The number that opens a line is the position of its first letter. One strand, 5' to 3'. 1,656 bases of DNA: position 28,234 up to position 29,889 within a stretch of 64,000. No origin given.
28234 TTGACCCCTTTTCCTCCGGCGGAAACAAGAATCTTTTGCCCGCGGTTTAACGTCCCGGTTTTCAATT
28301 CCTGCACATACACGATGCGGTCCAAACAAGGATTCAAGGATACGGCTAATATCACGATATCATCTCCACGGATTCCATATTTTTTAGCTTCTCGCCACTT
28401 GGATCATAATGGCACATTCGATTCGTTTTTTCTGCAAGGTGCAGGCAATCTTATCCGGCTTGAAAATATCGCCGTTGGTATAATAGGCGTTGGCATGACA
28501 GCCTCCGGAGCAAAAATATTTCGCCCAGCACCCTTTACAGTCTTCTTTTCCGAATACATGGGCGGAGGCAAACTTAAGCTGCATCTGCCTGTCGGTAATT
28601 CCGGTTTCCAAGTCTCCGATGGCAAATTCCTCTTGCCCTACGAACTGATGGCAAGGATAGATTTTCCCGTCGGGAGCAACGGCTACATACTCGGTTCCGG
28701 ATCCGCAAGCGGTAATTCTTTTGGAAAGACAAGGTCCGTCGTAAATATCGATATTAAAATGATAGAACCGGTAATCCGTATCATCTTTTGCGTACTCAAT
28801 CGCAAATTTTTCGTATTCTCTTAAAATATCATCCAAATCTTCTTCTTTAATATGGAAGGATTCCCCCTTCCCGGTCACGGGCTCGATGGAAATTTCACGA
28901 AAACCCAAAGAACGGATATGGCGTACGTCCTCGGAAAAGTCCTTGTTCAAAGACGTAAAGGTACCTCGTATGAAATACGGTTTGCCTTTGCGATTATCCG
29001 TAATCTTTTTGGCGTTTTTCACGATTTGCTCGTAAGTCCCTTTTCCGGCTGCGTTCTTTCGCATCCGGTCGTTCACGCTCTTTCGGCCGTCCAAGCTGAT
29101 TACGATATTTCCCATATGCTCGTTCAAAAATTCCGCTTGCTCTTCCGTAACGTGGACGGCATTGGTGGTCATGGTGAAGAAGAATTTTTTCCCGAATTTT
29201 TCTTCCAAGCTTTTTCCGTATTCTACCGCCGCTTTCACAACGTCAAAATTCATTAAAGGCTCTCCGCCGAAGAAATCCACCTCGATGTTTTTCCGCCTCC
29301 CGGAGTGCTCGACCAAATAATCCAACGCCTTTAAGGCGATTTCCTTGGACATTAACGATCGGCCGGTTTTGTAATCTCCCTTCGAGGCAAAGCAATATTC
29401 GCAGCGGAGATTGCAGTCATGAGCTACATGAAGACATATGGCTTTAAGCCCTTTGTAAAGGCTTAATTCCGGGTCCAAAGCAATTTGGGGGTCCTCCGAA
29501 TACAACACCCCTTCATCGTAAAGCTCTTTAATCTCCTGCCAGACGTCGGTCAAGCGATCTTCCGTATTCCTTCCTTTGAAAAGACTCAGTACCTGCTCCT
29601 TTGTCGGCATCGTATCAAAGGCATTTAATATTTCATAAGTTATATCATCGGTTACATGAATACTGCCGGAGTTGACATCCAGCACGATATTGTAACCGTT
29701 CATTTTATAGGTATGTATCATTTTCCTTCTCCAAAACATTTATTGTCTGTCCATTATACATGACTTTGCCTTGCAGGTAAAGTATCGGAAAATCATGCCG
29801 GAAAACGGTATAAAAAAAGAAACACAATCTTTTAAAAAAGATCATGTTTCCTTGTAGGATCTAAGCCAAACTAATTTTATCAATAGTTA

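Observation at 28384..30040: Radical SAM/SPASM peptide-maturase-like gene with no adjacent precursor peptide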

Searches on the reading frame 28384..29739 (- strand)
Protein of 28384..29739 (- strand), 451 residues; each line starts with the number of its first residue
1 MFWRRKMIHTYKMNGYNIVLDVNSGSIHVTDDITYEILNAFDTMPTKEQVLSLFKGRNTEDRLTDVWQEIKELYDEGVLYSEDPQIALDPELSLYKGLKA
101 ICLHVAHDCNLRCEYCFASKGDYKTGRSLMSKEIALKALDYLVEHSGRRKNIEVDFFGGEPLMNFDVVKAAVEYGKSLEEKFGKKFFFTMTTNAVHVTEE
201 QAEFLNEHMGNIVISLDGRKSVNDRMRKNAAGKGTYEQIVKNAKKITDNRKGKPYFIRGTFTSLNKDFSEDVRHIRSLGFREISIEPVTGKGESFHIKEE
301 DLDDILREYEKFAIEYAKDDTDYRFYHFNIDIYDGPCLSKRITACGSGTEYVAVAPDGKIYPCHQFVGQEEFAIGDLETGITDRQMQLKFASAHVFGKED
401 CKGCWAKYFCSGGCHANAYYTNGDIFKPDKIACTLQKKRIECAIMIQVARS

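Call 3: search_protein_families(library=ncbifam, proteins=[window:28384-29739:-], max_evalue=0.001)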
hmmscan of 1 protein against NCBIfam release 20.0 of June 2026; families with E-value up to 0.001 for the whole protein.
window:28384-29739:- (451 aa): 73 families (the best 25 are shown)
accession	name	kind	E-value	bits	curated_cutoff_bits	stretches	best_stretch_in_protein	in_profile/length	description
TIGR03974.1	rSAM_six_Cys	equivalog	4.2e-183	609.3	425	1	8-449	1-451/451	thioether cross-link-forming SCIFF peptide maturase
NF040492.1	not_ScfB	exception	1.1e-159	532.1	855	1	6-447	2-448/450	ScfB-related radical SAM/SPASM orphan maturase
TIGR03906.1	quino_hemo_SAM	equivalog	1.4e-82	277.8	453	1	8-445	3-445/467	quinohemoprotein amine dehydrogenase maturation protein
NF047865.1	rSAM_PapB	equivalog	3.2e-82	276.4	340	1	98-428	2-330/330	PapB family radical SAM/SPASM ranthipeptide maturase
TIGR04064.1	rSAM_nif11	equivalog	2.6e-76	257.2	518.7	1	8-446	4-432/459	nif11-like peptide radical SAM maturase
TIGR04068.1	rSAM_ocin_clost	equivalog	1.2e-54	186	500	2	7-249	1-235/462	Cys-rich peptide radical SAM maturase CcpM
TIGR04280.1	geopep_mat_rSAM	hypoth_equivalog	4.9e-36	124.6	400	2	102-248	87-232/428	geopeptide radical SAM maturase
NF035951.1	rSAM_RumMC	equivalog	6.2e-36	124.1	720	2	11-246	20-259/510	RumMC family radical SAM sactipeptide maturase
TIGR04115.1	rSAM_Cxxx_rpt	equivalog_domain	1.5e-33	116.8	350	1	99-441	2-354/359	radical SAM peptide maturase, CXXX-repeat target family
NF038170.1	lachnocin_rSAM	equivalog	1.6e-33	116.3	550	1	98-412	75-393/440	lachnocin radical SAM maturase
TIGR03978.1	rSAM_paired_1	equivalog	8e-33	113.9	370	1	105-292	89-274/466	His-Xaa-Ser system radical SAM maturase HxsB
TIGR04163.1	rSAM_cobopep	equivalog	1.5e-32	112.9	375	2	99-247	64-209/428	peptide-modifying radical SAM enzyme CbpB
TIGR03942.1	sulfatase_rSAM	equivalog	1e-31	110.4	349.45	1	106-424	8-334/363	anaerobic sulfatase maturase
NF038107.1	rSAM_NF038107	equivalog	2.9e-30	105.4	600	1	105-423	91-409/444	Cys-every-fifth radical SAM/SPASM peptide maturase CefB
TIGR04148.1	GG_samocin_CFB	equivalog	3.2e-29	102.4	300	1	97-249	15-173/411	radical SAM peptide maturase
TIGR04085.1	rSAM_more_4Fe4S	domain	2.8e-20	72.5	27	1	345-433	1-93/93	SPASM domain-containing protein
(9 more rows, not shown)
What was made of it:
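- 28384..29721 (-): CDS of the 445-aa ScfB-like radical SAM/SPASM protein (stop codon included). TIGR03974 609 bits (call 3).
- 28414..28731 (-): SPASM region with the auxiliary-cluster cysteines (C331, C339, C357, C395, C398, C404, C408, C427, C436). TIGR04085 72.5 bits, cut-off 27 (call 3).
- On ScfB, SCIFF peptide maturase (TIGR03974): 609.3 bits (call 3).
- On NF040492, ScfB-related orphan maturase: 532.1 bits (call 3).
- On QhpD (TIGR03906): 277.8 bits (call 3).
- Closest known: NF040492 'ScfB-related radical SAM/SPASM orphan maturase'. Different: The window protein scores 532 bits against the 855 cut-off (call 3).
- Closest known: PapB-family ranthipeptide maturases. Same: Radical SAM/SPASM thioether-forming enzymes, scoring 186-276 bits (call 3).
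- TIGR03974 609 bits; SPASM TIGR04085 72.5 bits (call 3). QhpD is the next best characterised family (TIGR03906, 278 bits, call 3) and acts on a protein subunit.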

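Call 4: search_protein_families(library=pfam, proteins=[window:28384-29739:-], max_evalue=0.01)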
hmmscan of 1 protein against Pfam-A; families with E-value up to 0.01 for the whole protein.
window:28384-29739:- (451 aa): 3 families
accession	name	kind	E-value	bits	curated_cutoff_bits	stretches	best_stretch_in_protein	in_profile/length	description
PF04055.27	Radical_SAM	-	1.7e-16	61.3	29.5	1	107-249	5-139/166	Radical SAM superfamily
PF13353.11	Fer4_12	-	3.3e-12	47.3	22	1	102-240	8-136/137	4Fe-4S single cluster domain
PF13186.11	SPASM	-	0.00036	21.2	21.5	1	345-404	1-66/67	Iron-sulfur cluster-binding domain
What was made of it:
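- On Radical SAM superfamily: PF04055 61.3 bits, cut-off 29.5 (call 4).
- On SPASM subfamily: Pfam SPASM scores 21.2, just under its 21.5 cut-off (call 4).
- Checked: Domain hits are Radical_SAM PF04055 at 61 bits and SPASM TIGR04085 at 72.5 bits (cut-off 27) (calls 3, 4).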

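Call 9: find_related_loci(query=window:28387-29721:-, collection=genome_contigs, flank=10000)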
Query window:28387-29721:- (445 aa) in genome_contigs; peptide patterns used: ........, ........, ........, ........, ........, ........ (x = any residue, [..] = any of these).
224 stretches matched a pattern; 121 encode a relative of the query (tblastn E <= 1e-3); the best 80 are kept; 80 distinct loci.
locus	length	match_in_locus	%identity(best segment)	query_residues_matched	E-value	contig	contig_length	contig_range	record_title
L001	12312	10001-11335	81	1-445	0e+0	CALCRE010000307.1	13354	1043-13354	MAG TPA_asm: uncultured Clostridia bacterium isolate SRR1561991_bin.39_CONCOCT_v1.1_MAG genome assembly, contig: ERZ7240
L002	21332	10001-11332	75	1-445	0e+0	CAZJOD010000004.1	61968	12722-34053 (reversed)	MAG TPA_asm: uncultured Clostridiaceae bacterium isolate SRP241326_co2_352 genome assembly, contig: NODE_816_length_6196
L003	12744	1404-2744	56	1-444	3e-179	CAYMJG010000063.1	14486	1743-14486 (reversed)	MAG TPA_asm: uncultured Eubacteriales bacterium isolate SRP192927_co2_99 genome assembly, contig: NODE_7169_length_14486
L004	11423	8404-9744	55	1-444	9e-179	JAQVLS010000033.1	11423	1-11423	MAG: Desulfotomaculaceae bacterium isolate STF1_115 NODE_17420_length_11423_cov_2.842334_Sandtown_F1, whole genome shotg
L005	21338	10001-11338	57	1-443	7e-178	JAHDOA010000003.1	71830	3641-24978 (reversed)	MAG: Pelotomaculum sp. isolate SL1-B34.2 k141_340874, whole genome shotgun sequence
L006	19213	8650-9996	57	1-445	8e-177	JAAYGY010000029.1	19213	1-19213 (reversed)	MAG: Clostridiales bacterium isolate AS09scLD_29 104166_AS09, whole genome shotgun sequence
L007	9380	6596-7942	57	1-445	4e-176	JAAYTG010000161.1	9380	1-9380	MAG: Clostridiales bacterium isolate AS23ysBPME_90 152488_AS23, whole genome shotgun sequence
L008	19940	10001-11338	56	1-445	3e-176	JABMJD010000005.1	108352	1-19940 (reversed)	MAG: Candidatus Syntrophopropionicum ammoniitolerans isolate MAG 62 NODE_100_length_108352_cov_38.4821, whole genome sho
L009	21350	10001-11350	55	1-445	2e-174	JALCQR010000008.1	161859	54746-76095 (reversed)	MAG: Clostridia bacterium isolate UW_DM_ANA1_1 Ga0455770_00041, whole genome shotgun sequence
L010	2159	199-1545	56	1-445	0e+0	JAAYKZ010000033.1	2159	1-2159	MAG: Clostridiales bacterium isolate AS15tlH2ME_109 10699_AS15, whole genome shotgun sequence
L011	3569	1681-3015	55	1-444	0e+0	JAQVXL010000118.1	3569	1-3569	MAG: Desulfotomaculaceae bacterium isolate STF2_125 NODE_108612_length_3569_cov_5.374782_Sandtown_F2, whole genome shotg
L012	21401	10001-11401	54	1-445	4e-173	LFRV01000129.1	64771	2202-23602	MAG: Clostridiales bacterium DTU069 scaffold2566, whole genome shotgun sequence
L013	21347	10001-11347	53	1-445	4e-172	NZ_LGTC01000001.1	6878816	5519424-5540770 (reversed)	Pseudobacteroides cellulosolvens ATCC 35603 = DSM 2933 ctg1, whole genome shotgun sequence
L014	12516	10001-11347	55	1-445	7e-172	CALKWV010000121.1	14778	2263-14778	MAG TPA_asm: uncultured Firmicutes bacterium isolate SRR6713629_bin.36_CONCOCT_v1.1_MAG genome assembly, contig: ERZ7949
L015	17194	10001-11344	55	1-443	8e-172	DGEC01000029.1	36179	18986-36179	MAG TPA_asm: Firmicutes bacterium UBA3936 UBA3936_contig_9204, whole genome shotgun sequence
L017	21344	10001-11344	55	1-444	2e-169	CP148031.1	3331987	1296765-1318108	MAG: Candidatus Dehalobacter alkaniphilus isolate DAD chromosome, complete genome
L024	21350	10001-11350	54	1-445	2e-164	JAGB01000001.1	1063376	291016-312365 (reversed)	Caldicoprobacter oshimai DSM 21659 K363DRAFT_scaffold00001.1_C, whole genome shotgun sequence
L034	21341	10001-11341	52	1-442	4e-149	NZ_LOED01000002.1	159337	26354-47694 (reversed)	Fervidicola ferrireducens strain Y170 AN618_contig000002, whole genome shotgun sequence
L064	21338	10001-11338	49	2-445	6e-135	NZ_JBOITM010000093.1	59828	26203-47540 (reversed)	MAG: Clostridium sp. isolate Enrichment3 NODE_97_length_59828_cov_13.400395, whole genome shotgun sequence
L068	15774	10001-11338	48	2-445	3e-134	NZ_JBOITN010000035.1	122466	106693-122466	MAG: Clostridium sp. isolate Enrichment2 NODE_46_length_122466_cov_6.675426, whole genome shotgun sequence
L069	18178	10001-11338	48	2-445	6e-134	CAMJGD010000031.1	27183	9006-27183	MAG: uncultured Clostridiaceae bacterium isolate SRR12377477_bin.18_metawrap_v1.3_MAG genome assembly, contig: SRR123774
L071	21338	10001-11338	47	2-441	6e-134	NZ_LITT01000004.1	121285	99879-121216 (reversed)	Clostridium ljungdahlii strain ERI-2 scaffold13, whole genome shotgun sequence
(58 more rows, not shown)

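Call 13: search_solved_structures(query=window:28387-29721:-, show_alignments=1)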
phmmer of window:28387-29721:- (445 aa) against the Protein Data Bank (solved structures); distinct sequences matched with E-value up to 0.001: 7.
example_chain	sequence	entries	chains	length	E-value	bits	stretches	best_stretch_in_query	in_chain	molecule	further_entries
5wgg_A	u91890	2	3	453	3.8e-145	487.4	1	1-441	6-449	Radical SAM domain protein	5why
8vpo_A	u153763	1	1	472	1.6e-18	70.1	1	88-435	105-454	Radical SAM core domain-containing protein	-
4k37_A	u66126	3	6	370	1.9e-12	50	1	99-409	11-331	Anaerobic sulfatase-maturating enzyme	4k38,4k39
4k36_A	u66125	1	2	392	2.3e-12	49.8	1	99-409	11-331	Anaerobic sulfatase-maturating enzyme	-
9gm3_A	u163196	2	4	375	6.2e-09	38.5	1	95-238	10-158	ChlB radical SAM domain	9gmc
6efn_A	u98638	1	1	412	2.1e-05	26.9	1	82-266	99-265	Sporulation killing factor maturation protein SkfB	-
6c8v_A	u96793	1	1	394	5.5e-05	25.5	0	336-430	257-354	Coenzyme PQQ synthesis protein E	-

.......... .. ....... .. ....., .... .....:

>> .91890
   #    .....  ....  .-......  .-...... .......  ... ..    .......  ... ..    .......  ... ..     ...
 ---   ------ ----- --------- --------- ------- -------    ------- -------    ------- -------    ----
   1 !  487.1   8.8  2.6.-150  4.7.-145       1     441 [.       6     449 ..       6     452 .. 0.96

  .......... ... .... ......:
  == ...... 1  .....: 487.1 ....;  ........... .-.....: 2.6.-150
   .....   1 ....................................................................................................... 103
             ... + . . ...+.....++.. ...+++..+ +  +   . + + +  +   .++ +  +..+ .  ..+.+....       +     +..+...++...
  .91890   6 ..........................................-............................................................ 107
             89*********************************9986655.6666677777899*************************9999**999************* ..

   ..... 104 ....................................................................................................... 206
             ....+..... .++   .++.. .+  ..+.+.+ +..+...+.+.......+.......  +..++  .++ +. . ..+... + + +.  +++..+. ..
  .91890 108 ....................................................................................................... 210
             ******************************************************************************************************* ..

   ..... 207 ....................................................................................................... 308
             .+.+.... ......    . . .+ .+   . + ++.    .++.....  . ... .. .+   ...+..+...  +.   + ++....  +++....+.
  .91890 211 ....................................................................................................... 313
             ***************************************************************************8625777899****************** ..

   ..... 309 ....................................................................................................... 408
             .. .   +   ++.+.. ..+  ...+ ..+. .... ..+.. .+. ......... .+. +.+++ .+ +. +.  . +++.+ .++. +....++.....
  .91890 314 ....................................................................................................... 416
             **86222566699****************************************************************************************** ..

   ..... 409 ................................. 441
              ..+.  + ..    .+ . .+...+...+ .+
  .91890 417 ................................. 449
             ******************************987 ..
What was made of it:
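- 28384..29721 (-): CteB 5WGG 487 bits over residues 1-441 (call 13).
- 29452..29721 (-): N-terminal RRE-like peptide-recognition domain (aa 1 to about 90). Aligns from residue 1 with the N-terminal domain of CteB (call 13).
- On Anaerobic sulfatase maturase (TIGR03942): 110.4 bits (call 3). anSME structures score about 50 bits (call 13).
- CteB 5WGG 487 bits over the full length (call 13). It passes the ScfB equivalog model (call 3) and is about 55% identical to CteB, RRE included (call 13).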

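Call 18: search_protein_families(library=ncbifam, proteins=[L001:10001-11335:+, L002:10001-11338:+, L005:10001-11350:+, L013:10001-11371:+, L017:10001-11374:+, L024:10001-11362:+, L009:10001-11365:+, L034:10001-11380:+, L064:9992-11356:+, L071:9992-11356:+], max_evalue=1e-100)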
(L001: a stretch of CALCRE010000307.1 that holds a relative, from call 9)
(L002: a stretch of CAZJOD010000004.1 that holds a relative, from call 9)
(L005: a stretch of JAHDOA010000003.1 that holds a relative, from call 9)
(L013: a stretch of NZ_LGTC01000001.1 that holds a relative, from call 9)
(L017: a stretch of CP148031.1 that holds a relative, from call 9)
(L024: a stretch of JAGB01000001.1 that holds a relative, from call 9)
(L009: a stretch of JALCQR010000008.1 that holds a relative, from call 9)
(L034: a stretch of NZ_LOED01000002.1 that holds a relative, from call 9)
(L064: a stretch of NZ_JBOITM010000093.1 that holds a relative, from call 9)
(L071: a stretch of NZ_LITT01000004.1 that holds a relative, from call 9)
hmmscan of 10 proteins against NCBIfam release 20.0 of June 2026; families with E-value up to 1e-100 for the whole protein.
L001:10001-11335:+ (445 aa): 2 families
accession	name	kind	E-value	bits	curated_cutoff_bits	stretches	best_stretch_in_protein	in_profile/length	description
TIGR03974.1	rSAM_six_Cys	equivalog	1.1e-181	604.7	425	1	2-443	1-451/451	thioether cross-link-forming SCIFF peptide maturase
NF040492.1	not_ScfB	exception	6.5e-161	536.2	855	1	2-441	4-448/450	ScfB-related radical SAM/SPASM orphan maturase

L002:10001-11338:+ (446 aa): 2 families
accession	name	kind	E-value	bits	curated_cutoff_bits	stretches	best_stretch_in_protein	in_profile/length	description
TIGR03974.1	rSAM_six_Cys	equivalog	3.6e-176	586.5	425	1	2-442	1-451/451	thioether cross-link-forming SCIFF peptide maturase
NF040492.1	not_ScfB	exception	1.7e-153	511.7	855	1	2-440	4-448/450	ScfB-related radical SAM/SPASM orphan maturase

L005:10001-11350:+ (450 aa): 2 families
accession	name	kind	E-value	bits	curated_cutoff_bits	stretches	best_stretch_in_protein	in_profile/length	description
TIGR03974.1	rSAM_six_Cys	equivalog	2.7e-187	623.1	425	1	2-445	1-450/451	thioether cross-link-forming SCIFF peptide maturase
NF040492.1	not_ScfB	exception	6e-160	533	855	1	3-443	5-447/450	ScfB-related radical SAM/SPASM orphan maturase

L013:10001-11371:+ (457 aa): 2 families
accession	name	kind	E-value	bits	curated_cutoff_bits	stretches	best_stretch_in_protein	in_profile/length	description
TIGR03974.1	rSAM_six_Cys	equivalog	5.9e-188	625.3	425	1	2-446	1-450/451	thioether cross-link-forming SCIFF peptide maturase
NF040492.1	not_ScfB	exception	1.1e-160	535.4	855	1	2-445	4-448/450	ScfB-related radical SAM/SPASM orphan maturase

L017:10001-11374:+ (458 aa): 2 families
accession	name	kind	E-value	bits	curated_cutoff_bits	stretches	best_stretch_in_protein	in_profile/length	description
TIGR03974.1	rSAM_six_Cys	equivalog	3.7e-182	606.2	425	1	2-447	1-451/451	thioether cross-link-forming SCIFF peptide maturase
NF040492.1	not_ScfB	exception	2.5e-153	511.2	855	1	2-445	4-448/450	ScfB-related radical SAM/SPASM orphan maturase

L024:10001-11362:+ (454 aa): 2 families
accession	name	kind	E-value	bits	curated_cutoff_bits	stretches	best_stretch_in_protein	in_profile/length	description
TIGR03974.1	rSAM_six_Cys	equivalog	4.8e-182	605.8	425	1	2-447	1-450/451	thioether cross-link-forming SCIFF peptide maturase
NF040492.1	not_ScfB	exception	6.2e-159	529.6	855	1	2-446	4-448/450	ScfB-related radical SAM/SPASM orphan maturase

L009:10001-11365:+ (455 aa): 2 families
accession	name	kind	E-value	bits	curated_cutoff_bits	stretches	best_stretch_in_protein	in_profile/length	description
TIGR03974.1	rSAM_six_Cys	equivalog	4e-187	622.6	425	1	2-447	1-450/451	thioether cross-link-forming SCIFF peptide maturase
NF040492.1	not_ScfB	exception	2.6e-162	540.8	855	1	2-447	4-449/450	ScfB-related radical SAM/SPASM orphan maturase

L034:10001-11380:+ (460 aa): 2 families
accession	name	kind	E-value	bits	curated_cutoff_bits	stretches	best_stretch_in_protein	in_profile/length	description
TIGR03974.1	rSAM_six_Cys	equivalog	9.3e-185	614.8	425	1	2-447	1-450/451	thioether cross-link-forming SCIFF peptide maturase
NF040492.1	not_ScfB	exception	3.9e-177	589.7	855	1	2-446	4-448/450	ScfB-related radical SAM/SPASM orphan maturase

L064:9992-11356:+ (455 aa): 2 families
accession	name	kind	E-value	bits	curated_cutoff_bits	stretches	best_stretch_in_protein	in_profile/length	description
NF040492.1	not_ScfB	exception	1.9e-254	844.4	855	1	1-447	1-450/450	ScfB-related radical SAM/SPASM orphan maturase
TIGR03974.1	rSAM_six_Cys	equivalog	1.3e-189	630.8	425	1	4-445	1-449/451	thioether cross-link-forming SCIFF peptide maturase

L071:9992-11356:+ (455 aa): 2 families
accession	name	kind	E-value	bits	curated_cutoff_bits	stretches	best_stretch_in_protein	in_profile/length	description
NF040492.1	not_ScfB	exception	2.5e-237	788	855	1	1-450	1-449/450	ScfB-related radical SAM/SPASM orphan maturase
TIGR03974.1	rSAM_six_Cys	equivalog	1.8e-200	666.5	425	1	4-449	1-449/451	thioether cross-link-forming SCIFF peptide maturase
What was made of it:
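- On ScfB, SCIFF peptide maturase (TIGR03974): However, every orphan-clade protein tested also passes at 586-625 bits (call 18), so the model does not separate the two clades.
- On NF040492, ScfB-related orphan maturase: The Clostridium orphan L064 scores 844 bits (call 18).
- The three other orphan loci are the Clostridium group that comes closest to NCBI's 'orphan' model NF040492 (the one scored, L064, reaches 844 of the 855-bit cut-off, call 18).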
